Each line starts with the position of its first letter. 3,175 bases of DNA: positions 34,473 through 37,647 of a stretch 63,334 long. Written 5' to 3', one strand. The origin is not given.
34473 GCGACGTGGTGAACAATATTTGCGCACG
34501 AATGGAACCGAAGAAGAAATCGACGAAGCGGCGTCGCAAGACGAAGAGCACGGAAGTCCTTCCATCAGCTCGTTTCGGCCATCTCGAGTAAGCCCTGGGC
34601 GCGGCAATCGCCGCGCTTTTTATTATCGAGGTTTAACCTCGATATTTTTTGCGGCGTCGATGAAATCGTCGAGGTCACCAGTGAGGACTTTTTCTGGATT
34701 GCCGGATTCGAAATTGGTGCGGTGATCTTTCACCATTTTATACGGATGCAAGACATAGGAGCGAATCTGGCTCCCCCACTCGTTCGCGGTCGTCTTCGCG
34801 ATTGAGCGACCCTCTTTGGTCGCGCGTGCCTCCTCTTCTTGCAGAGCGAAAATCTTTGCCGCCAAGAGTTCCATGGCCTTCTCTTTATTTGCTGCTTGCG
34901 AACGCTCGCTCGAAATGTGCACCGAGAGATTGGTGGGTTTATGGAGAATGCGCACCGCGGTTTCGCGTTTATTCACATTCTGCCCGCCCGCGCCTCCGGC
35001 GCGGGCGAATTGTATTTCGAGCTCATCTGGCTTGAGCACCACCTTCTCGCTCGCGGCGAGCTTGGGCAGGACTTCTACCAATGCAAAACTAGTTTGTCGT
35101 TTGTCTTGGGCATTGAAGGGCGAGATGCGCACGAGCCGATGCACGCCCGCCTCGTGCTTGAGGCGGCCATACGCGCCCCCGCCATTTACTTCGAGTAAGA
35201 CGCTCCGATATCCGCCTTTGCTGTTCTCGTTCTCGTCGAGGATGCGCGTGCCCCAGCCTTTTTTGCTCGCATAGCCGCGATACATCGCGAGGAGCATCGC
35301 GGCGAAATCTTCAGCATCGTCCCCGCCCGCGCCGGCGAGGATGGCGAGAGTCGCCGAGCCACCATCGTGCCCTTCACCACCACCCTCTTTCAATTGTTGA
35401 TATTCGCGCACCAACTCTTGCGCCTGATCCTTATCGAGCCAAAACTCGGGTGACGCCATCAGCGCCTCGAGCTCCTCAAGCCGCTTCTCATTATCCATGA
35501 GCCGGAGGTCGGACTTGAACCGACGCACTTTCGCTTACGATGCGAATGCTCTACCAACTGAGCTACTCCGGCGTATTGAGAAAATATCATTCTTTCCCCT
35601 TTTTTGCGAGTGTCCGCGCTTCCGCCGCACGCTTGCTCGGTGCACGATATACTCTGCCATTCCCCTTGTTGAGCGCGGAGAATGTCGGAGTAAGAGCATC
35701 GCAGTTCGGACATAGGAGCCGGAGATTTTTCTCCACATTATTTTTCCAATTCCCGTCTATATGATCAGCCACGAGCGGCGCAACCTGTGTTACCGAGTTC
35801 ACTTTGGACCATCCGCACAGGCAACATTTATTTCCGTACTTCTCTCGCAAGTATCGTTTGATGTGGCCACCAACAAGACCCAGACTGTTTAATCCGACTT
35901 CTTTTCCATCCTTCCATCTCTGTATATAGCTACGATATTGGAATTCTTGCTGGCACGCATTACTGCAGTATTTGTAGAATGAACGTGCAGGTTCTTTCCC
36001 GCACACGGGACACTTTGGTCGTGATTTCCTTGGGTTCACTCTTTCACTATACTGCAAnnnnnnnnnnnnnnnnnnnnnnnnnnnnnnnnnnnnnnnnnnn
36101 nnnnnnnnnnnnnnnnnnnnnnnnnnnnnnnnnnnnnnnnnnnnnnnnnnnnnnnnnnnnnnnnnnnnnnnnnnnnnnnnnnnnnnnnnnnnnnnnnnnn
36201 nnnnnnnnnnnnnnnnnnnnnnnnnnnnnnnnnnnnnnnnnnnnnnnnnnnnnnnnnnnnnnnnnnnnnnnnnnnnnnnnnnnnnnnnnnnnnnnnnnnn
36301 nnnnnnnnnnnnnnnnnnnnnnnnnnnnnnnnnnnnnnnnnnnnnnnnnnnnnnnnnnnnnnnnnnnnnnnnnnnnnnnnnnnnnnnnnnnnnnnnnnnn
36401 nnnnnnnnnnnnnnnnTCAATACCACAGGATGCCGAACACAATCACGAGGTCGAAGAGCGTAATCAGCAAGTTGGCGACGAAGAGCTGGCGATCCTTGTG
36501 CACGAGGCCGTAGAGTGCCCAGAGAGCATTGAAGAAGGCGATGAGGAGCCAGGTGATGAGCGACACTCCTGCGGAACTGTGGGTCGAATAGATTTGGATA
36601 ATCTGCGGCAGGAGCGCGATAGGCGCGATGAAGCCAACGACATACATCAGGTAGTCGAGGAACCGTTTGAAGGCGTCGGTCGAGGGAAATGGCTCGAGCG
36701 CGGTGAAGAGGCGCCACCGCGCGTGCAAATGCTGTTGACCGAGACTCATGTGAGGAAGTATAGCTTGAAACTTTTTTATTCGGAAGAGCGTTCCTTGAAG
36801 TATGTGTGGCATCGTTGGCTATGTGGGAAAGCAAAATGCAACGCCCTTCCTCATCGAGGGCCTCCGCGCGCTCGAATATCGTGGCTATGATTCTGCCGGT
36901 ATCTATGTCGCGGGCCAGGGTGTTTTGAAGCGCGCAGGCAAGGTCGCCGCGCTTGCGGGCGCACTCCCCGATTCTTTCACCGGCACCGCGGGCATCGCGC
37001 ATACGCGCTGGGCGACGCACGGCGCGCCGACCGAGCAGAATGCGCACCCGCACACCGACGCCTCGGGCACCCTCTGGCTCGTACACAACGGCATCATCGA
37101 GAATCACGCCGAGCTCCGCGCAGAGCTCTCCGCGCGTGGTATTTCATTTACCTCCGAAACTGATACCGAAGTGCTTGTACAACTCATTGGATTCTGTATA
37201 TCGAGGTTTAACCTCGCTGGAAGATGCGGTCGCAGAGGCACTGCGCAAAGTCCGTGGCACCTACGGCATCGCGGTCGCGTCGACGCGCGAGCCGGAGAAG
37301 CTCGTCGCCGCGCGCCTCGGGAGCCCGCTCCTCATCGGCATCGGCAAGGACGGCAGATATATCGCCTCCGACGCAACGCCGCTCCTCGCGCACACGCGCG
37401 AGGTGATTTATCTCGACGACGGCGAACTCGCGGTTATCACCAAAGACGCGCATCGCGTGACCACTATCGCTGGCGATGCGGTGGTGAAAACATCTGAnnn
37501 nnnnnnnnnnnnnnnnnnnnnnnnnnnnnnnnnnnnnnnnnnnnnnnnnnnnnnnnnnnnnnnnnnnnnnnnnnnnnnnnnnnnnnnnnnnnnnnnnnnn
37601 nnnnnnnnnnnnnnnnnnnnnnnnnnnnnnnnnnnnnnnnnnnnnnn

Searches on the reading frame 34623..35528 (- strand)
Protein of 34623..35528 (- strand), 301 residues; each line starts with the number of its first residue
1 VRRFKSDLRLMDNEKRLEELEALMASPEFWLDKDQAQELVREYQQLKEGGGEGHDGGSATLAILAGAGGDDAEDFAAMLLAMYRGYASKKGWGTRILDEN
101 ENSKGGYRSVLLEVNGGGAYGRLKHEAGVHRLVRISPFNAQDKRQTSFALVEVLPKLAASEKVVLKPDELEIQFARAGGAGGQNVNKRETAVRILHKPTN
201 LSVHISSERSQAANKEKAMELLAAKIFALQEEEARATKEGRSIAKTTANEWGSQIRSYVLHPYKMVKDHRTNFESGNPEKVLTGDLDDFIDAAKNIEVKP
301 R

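Call 29: search_protein_families(library=pfam, proteins=[window:34623-35528:-], max_evalue=0.01)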
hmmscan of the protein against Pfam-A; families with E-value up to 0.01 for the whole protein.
window:34623-35528:- (301 aa): 3 families
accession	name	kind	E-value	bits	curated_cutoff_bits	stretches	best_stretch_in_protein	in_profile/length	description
PF03462.23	PCRF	-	2.4e-41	142.1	24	2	54-151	97-194/194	PCRF domain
PF00472.26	RF-1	-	9.5e-35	119.5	35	1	162-270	4-116/116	RF-1 domain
PF16326.10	ABC_tran_CTD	-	0.00074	20.1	32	1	13-48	20-55/69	ABC transporter C-terminal domain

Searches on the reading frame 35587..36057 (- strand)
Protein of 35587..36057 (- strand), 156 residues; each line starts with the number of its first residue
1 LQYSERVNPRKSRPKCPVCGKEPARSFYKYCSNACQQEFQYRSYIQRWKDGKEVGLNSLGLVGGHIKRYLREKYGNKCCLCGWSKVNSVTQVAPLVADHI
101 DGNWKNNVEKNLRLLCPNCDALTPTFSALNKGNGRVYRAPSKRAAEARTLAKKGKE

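Call 29: search_protein_families(library=pfam, proteins=[window:35587-36057:-], max_evalue=0.01)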
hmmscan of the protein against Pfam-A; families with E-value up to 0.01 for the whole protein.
window:35587-36057:- (156 aa): 0 families

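Call 38: search_protein_families(library=pfam, alignment_id=A2, max_evalue=10)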
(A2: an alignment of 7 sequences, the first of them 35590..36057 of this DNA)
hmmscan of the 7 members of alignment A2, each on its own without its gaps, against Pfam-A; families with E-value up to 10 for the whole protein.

A. member 1, window:35590-36057:- (156 aa): 7 families
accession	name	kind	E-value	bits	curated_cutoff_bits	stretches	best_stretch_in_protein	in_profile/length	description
PF13392.12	HNH_3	-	0.031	14.3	24.8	1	96-115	20-39/46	HNH endonuclease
PF09889.16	DUF2116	-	0.11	12.9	26.8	1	16-42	6-31/59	Probable treble clef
PF23551.1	Zn_ribbon_20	-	0.16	12.5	27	1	110-119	19-28/35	Zinc beta-ribbon domain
PF01844.29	HNH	-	0.3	11.7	21.4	1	78-119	1-40/47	HNH endonuclease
PF24460.1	DUF7575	-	0.89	9.4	28.5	1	13-22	3-12/28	Domain of unknown function (DUF7575)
PF24859.1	FdhE_central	-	1.3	9.7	27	1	16-27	2-13/39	FdhE, central domain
PF07282.18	Cas12f1-like_TNB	-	4.4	8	26.3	1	5-35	20-46/60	Cas12f1-like, TNB domain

B. families by the number of members that match (of 7 scanned): 22 families
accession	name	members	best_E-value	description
PF13392.12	HNH_3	7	0.00047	HNH endonuclease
PF01844.29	HNH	4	0.093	HNH endonuclease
PF09889.16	DUF2116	3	0.039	Probable treble clef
PF21276.3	ZNF512_C2HC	2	0.01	Zinc finger protein 512, C2HC zinc finger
PF23499.1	YnfU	2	0.069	YnfU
PF24859.1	FdhE_central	2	1.3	FdhE, central domain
PF13248.11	Zn_ribbon_3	1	0.00058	zinc-ribbon domain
PF24444.1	DUF7563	1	0.0093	Family of unknown function (DUF7563)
PF07191.17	Zn_ribbon_6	1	0.022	Double zinc ribbon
PF23451.1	Zn_ribbon_PaaD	1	0.024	PaaD zinc beta ribbon domain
PF11760.13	CbiG_N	1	0.03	Cobalamin synthesis G N-terminal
PF04640.20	PLATZ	1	0.07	PLATZ transcription factor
PF15801.11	zf-C6H2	1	0.11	zf-MYND-like zinc finger, mRNA-binding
PF23551.1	Zn_ribbon_20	1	0.16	Zinc beta-ribbon domain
PF13824.12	zf-Mss51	1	0.43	Zinc-finger of mitochondrial splicing suppressor 51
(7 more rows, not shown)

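Call 39: search_solved_structures(query=A2, max_evalue=10, show_alignments=2)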
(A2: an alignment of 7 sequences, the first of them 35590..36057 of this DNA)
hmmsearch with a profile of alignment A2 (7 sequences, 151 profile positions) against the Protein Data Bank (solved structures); distinct sequences matched with E-value up to 10: 2.
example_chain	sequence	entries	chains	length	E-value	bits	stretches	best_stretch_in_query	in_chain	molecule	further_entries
1u3e_M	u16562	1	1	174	0.38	13.4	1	89-114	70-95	HNH homing endonuclease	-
6o3q_A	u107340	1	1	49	5.8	9.6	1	6-38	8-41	Vicilin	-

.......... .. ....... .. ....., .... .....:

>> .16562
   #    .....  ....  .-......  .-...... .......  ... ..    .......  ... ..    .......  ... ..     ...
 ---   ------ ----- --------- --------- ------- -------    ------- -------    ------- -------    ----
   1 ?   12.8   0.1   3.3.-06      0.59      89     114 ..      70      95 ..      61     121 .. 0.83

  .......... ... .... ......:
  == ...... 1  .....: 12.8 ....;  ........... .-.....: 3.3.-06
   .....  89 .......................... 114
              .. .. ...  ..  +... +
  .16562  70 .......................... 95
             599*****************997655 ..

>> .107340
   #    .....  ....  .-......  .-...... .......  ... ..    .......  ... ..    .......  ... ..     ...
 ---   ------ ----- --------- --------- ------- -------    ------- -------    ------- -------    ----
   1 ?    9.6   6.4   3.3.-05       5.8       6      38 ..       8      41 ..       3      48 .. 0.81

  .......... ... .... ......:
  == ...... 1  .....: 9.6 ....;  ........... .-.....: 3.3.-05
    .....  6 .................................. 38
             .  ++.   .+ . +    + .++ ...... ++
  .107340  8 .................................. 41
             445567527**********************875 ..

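Call 40: search_protein_families(library=ncbifam, proteins=[window:35590-36057:-], max_evalue=10)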
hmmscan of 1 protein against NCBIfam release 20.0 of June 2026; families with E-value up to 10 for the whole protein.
window:35590-36057:- (156 aa): 6 families
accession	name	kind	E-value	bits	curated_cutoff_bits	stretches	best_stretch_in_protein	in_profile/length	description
NF002362.0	PRK01343.1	equivalog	4.2e-05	23.1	79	1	5-37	10-42/66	DNA gyrase inhibitor YacG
NF040563.1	guided_IscB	equivalog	0.00086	18.5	175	1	61-121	178-233/314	RNA-guided endonuclease IscB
NF038384.1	zinc_YnfU_fam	subfamily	0.0088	15.6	36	1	107-122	32-47/52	YnfU family zinc-binding protein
NF041791.1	anti-phage_ZorE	equivalog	0.012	14.5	600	1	66-127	196-254/358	type II Zorya anti-phage system protein ZorE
NF041910.1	HVO_0416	equivalog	0.57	10.1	80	0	71-84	44-57/58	HVO_0416 family zinc finger protein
TIGR01562.1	FdhE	equivalog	0.78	9.3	187.65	1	4-29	175-200/305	formate dehydrogenase accessory protein FdhE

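Call 42: find_homologous_proteins(query=window:35590-36057:-, max_evalue=0.001)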
Query window:35590-36057:- (156 aa): 1771 proteins with E <= 0.001 among 1793 candidates; the best 120 are listed.
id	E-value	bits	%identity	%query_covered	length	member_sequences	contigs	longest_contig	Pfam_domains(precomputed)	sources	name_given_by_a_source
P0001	3.7e-77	276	79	95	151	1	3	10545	-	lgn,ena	-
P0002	5.6e-76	272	77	96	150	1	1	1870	-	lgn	-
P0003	7.8e-76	271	78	95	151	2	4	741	-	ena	-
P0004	5.3e-75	269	75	96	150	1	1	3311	-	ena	-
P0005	1.2e-73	264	77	92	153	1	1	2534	-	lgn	-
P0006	3.7e-73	263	74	95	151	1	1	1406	-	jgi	jgi:hypothetical protein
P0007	6.1e-73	262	73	96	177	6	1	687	-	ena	-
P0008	2.0e-72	260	73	94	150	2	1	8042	-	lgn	-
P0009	2.2e-72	260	73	93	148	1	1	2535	-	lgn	-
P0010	2.6e-72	260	72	96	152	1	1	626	-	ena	-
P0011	5.2e-72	259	74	94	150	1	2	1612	-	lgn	-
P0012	6.1e-72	259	72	96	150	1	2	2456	-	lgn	-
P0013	6.5e-72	259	72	96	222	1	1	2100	-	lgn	-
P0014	8.2e-72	258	73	92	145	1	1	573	-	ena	-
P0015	1.0e-71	258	71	96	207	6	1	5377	-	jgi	-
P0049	1.3e-68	248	74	92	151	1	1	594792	-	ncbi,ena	-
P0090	8.2e-67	242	73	92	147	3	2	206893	PF13392.13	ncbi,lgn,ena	-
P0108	3.7e-66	240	68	95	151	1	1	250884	-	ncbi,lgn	-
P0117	6.3e-66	239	71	94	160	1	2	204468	-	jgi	jgi:hypothetical protein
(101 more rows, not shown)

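Call 43: find_encoding_contigs(protein=P0049, flank=3000, max_places=2)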
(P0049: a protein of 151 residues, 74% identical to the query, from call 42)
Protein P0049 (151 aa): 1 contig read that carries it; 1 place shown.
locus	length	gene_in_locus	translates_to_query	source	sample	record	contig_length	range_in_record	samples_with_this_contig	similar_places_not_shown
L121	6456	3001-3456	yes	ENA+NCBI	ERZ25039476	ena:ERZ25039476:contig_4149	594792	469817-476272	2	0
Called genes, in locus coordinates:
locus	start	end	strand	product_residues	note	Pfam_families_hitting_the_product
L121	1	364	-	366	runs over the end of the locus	PF00512:HisKA, PF02518:HATPase_c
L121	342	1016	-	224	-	PF00072:Response_reg, PF00486:Trans_reg_C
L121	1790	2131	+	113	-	PF04193:PQ-loop (weak)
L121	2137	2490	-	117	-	PF01050:MannoseP_isomer, PF05899:Cupin_3 (faint), PF07883:Cupin_2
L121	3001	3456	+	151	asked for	-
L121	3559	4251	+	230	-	PF09335:VTT_dom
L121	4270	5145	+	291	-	PF03462:PCRF, PF00472:RF-1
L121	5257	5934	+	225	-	PF00005:ABC_tran, PF13304:AAA_21 (faint)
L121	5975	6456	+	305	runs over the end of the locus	PF18075:FtsX_ECD, PF02687:FtsX (weak)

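Call 44: find_encoding_contigs(protein=P0090, flank=3000, max_places=2)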
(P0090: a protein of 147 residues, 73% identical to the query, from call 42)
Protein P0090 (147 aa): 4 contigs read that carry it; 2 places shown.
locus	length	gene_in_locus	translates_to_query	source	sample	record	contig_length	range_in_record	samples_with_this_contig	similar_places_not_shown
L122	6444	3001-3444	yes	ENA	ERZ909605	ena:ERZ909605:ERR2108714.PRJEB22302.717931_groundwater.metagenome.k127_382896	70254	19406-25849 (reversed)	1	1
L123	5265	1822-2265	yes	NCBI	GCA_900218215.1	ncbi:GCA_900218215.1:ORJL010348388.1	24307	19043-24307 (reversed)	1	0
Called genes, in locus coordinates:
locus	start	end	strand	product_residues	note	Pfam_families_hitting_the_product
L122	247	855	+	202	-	PF14528:LAGLIDADG_3 (weak)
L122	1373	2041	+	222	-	-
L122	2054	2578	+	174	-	PF00857:Isochorismatase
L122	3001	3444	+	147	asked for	PF13392:HNH_3 (weak)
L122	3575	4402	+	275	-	PF03462:PCRF, PF00472:RF-1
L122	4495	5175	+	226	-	PF02463:SMC_N (weak), PF00005:ABC_tran, PF13304:AAA_21 (faint)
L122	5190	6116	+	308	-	PF18075:FtsX_ECD, PF02687:FtsX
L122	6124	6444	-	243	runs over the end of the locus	-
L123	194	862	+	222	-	-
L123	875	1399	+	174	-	PF00857:Isochorismatase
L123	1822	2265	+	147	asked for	PF13392:HNH_3 (weak)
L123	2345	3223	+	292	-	PF03462:PCRF, PF00472:RF-1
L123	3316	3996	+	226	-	PF02463:SMC_N (weak), PF00005:ABC_tran, PF13304:AAA_21 (faint)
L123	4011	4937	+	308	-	PF18075:FtsX_ECD, PF02687:FtsX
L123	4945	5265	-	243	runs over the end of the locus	-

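Call 45: find_encoding_contigs(protein=P0108, flank=3000, max_places=2)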
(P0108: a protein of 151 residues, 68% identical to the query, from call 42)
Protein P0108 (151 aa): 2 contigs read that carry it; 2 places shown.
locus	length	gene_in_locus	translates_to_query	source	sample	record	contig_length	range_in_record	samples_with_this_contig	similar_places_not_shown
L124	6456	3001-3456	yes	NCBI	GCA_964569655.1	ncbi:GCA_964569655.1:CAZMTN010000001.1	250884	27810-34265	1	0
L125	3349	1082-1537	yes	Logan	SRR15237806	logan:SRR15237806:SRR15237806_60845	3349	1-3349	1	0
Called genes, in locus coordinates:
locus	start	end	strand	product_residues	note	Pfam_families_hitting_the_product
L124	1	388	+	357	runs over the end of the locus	PF02661:Fic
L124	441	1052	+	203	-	PF09997:DUF2238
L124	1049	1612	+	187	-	PF00583:Acetyltransf_1, PF13673:Acetyltransf_10, PF13508:Acetyltransf_7, PF08445:FR47 (weak)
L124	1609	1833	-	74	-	-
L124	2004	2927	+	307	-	PF09587:PGA_cap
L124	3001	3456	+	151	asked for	-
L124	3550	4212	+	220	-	PF09335:VTT_dom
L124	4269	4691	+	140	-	-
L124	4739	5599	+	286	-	PF03462:PCRF, PF00472:RF-1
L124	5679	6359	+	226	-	PF00005:ABC_tran, PF02463:SMC_N (faint), PF13175:AAA_15 (faint), PF13304:AAA_21 (faint)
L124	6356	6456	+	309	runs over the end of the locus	PF18075:FtsX_ECD, PF02687:FtsX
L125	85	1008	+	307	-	PF09587:PGA_cap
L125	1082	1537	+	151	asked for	-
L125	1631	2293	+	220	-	PF09335:VTT_dom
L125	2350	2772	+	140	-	-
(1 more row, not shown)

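Call 46: find_encoding_contigs(protein=P0117, flank=3000, max_places=2)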
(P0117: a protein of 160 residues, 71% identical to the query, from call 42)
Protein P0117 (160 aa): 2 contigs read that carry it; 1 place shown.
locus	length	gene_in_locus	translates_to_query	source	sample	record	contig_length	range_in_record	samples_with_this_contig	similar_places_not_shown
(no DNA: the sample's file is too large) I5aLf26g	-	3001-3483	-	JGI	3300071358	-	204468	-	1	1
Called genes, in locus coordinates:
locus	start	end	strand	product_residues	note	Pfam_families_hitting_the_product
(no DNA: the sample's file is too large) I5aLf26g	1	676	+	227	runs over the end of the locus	-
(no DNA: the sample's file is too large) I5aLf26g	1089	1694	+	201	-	PF27854:Heavy_Cys_CGP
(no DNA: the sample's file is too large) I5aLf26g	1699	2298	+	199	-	PF01551:Peptidase_M23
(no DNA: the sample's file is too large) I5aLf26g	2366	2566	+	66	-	-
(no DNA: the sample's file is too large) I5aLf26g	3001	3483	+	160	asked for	-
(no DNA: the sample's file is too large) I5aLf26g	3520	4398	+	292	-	PF03462:PCRF, PF00472:RF-1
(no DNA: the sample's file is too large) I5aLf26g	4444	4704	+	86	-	-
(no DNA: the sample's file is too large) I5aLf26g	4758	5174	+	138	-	PF00886:Ribosomal_S16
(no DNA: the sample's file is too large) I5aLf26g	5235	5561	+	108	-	PF13083:KH_KhpA-B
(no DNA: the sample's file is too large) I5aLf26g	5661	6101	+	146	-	-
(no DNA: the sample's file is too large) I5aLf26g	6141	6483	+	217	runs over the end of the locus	PF01746:tRNA_m1G_MT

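Call 68: search_protein_families(library=phrogs, proteins=[window:35590-36057:-], max_evalue=0.001)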
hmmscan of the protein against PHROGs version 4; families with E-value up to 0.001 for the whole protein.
window:35590-36057:- (156 aa): 6 families
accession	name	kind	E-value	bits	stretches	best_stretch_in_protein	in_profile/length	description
phrog_1271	-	DNA, RNA and nucleotide metabolism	7.3e-20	72.6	1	10-133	209-325/361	HNH endonuclease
phrog_10822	-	DNA, RNA and nucleotide metabolism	1.2e-13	52.3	1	74-134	99-158/245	HNH endonuclease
phrog_14736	-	DNA, RNA and nucleotide metabolism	1.9e-13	51.5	1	75-135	32-90/202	HNH endonuclease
phrog_2255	-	DNA, RNA and nucleotide metabolism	1e-06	29.4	1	10-123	50-168/211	HNH endonuclease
phrog_7785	-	DNA, RNA and nucleotide metabolism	7.1e-05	23.8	1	64-148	59-138/147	HNH endonuclease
phrog_8048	-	DNA, RNA and nucleotide metabolism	0.00029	21.1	1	65-120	166-222/273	HNH endonuclease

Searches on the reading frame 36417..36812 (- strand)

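Call 29: search_protein_families(library=pfam, proteins=[window:36417-36812:-], max_evalue=0.01)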
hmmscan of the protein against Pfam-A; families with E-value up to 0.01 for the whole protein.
window:36417-36812:- (131 aa): 2 families
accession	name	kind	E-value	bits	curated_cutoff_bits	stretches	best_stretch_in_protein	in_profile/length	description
PF03083.21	MtN3_slv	-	3e-06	27.6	23.7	1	56-125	10-76/87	Sugar efflux transporter for intercellular exchange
PF04193.19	PQ-loop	-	4.5e-06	26.8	22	1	54-107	4-57/61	PQ loop repeat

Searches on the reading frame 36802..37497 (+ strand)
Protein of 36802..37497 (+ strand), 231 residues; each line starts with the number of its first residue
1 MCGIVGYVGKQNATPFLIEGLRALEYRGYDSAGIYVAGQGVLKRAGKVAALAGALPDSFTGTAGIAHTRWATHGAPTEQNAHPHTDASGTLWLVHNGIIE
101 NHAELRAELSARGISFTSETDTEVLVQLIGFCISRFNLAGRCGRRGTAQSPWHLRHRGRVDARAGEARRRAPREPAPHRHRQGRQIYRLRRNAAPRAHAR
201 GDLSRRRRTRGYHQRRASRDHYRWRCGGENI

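Call 29: search_protein_families(library=pfam, proteins=[window:36802-37497:+], max_evalue=0.01)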
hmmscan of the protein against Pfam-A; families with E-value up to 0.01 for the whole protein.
window:36802-37497:+ (231 aa): 3 families
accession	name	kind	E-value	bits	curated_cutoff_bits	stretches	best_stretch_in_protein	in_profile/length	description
PF13522.11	GATase_6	-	3.4e-18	66.3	27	1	59-129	8-77/130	Glutamine amidotransferase domain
PF13537.11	GATase_7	-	1.2e-11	45.1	25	1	75-129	7-62/123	Glutamine amidotransferase domain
PF13230.11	GATase_4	-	0.0037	16.7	23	1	61-124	71-132/272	Glutamine amidotransferases class-II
